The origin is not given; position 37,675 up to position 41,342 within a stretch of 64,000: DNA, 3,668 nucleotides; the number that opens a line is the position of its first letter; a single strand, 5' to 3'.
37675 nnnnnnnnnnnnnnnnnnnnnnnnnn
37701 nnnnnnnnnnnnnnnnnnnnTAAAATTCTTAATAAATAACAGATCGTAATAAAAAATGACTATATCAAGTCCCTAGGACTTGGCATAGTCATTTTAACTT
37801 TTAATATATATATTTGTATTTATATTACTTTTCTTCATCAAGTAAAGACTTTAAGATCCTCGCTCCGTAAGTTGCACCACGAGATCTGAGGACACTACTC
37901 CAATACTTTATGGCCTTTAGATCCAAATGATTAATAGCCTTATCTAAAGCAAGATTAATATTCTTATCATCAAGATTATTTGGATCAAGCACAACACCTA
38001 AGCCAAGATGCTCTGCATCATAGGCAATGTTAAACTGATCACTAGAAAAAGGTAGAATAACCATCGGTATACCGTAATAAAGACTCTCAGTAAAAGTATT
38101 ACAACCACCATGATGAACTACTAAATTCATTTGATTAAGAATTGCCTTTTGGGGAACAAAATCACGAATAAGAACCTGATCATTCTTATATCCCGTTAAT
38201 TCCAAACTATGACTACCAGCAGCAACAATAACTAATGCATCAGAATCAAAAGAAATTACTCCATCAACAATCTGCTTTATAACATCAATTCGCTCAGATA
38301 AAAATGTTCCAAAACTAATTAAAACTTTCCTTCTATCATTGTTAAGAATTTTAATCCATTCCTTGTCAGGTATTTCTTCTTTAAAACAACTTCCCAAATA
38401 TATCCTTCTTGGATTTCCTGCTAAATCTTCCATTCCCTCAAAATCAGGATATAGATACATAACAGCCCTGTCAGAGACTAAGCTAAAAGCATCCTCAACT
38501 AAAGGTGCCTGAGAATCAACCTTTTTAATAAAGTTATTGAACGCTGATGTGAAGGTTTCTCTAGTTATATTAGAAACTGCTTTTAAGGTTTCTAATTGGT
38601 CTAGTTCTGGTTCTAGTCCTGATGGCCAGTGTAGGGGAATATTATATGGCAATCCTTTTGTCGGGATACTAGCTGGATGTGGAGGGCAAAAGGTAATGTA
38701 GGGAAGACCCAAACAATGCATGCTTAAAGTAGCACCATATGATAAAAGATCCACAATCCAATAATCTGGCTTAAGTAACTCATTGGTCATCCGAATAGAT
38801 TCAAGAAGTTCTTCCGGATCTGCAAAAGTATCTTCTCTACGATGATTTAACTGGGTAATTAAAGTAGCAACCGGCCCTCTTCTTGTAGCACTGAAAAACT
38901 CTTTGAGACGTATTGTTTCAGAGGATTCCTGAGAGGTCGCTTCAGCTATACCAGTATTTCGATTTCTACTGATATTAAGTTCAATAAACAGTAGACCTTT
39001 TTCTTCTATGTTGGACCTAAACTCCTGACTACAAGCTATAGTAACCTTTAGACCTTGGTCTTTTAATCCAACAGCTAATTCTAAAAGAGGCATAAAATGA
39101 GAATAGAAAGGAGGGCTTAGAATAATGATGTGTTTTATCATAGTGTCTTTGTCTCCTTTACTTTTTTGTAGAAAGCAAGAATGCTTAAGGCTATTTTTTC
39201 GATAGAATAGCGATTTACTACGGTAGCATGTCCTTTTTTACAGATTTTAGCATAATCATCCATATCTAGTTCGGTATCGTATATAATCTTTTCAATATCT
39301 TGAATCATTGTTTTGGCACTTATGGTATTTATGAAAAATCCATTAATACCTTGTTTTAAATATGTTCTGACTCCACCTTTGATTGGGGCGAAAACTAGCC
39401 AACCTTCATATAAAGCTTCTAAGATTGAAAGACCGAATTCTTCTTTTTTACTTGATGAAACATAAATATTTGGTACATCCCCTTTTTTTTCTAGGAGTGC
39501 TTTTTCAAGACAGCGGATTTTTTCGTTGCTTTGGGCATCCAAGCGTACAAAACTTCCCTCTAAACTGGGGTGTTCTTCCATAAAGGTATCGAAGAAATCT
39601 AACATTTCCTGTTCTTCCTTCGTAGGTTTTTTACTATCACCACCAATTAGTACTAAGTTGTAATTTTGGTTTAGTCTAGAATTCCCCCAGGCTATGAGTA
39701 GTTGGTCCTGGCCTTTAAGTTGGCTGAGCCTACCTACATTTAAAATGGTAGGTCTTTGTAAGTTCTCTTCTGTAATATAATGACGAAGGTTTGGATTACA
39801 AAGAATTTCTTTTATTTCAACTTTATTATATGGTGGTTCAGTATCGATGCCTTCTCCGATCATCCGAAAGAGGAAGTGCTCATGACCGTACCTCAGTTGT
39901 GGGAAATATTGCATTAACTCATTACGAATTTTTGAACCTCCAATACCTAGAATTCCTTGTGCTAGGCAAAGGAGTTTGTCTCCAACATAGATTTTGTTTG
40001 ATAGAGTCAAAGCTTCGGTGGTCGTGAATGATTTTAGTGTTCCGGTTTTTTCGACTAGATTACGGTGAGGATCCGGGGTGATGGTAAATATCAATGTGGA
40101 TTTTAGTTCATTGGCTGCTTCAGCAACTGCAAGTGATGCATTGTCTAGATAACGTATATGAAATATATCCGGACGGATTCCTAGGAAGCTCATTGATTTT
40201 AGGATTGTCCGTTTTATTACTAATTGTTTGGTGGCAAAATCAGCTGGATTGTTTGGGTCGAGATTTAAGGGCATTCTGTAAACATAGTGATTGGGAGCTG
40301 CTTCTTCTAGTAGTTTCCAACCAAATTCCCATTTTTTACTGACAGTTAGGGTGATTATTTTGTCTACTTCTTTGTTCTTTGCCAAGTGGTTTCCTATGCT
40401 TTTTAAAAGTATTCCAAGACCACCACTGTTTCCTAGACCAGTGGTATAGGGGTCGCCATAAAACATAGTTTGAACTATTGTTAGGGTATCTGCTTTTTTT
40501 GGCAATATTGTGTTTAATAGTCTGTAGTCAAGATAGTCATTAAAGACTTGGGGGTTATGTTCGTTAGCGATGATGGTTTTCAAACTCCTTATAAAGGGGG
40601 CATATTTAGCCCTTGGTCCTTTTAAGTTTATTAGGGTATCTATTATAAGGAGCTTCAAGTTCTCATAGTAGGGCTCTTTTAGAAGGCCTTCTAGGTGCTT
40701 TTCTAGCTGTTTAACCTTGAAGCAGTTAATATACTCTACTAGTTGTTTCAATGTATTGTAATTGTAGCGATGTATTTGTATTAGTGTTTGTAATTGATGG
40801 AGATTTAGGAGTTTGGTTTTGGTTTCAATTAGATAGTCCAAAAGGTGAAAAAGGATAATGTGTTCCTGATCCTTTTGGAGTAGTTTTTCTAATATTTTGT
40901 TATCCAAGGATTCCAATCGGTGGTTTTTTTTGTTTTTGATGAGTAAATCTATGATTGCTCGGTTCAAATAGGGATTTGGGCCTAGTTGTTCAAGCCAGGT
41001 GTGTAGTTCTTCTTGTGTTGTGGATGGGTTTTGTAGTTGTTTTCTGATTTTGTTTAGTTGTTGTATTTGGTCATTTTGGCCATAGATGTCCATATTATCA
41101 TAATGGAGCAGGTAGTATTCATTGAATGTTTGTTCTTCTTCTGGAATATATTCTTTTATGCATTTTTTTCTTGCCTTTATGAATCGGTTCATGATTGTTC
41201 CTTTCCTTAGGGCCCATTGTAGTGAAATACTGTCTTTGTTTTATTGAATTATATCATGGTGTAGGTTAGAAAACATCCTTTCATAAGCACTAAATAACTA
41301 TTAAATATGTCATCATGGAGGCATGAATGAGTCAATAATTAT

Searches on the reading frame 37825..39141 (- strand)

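Call 25: search_protein_families(library=pfam, proteins=[window:37825-39141:-], max_evalue=0.001)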
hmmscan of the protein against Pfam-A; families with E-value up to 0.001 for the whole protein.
window:37825-39141:- (438 aa): 4 families
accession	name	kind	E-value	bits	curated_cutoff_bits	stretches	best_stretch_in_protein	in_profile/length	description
PF06722.18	EryCIII-like_C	-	4e-14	53.2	31.7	1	293-405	5-115/145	Erythromycin biosynthesis protein CIII-like, C-terminal domain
PF00201.24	UDPGT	-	8.7e-10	38.4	19.5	1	322-406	323-409/499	UDP-glucoronosyl and UDP-glucosyl transferase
PF04101.22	Glyco_tran_28_C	-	7e-08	33.1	22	1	321-404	54-142/166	Glycosyltransferase family 28 C-terminal domain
PF03033.26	Glyco_transf_28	-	2.7e-05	24.7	26.2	1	15-75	11-73/139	Glycosyltransferase family 28 N-terminal domain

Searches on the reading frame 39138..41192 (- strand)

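Call 25: search_protein_families(library=pfam, proteins=[window:39138-41192:-], max_evalue=0.001)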
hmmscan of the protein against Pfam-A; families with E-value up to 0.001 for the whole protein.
window:39138-41192:- (684 aa): 2 families
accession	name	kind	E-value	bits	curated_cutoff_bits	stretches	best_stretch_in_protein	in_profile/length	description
PF00534.26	Glycos_transf_1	-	5.4e-17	62.3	26.4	1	475-643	10-162/172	Glycosyl transferases group 1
PF13692.12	Glyco_trans_1_4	-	1.1e-08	35.9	27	1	480-637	1-140/142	Glycosyl transferases group 1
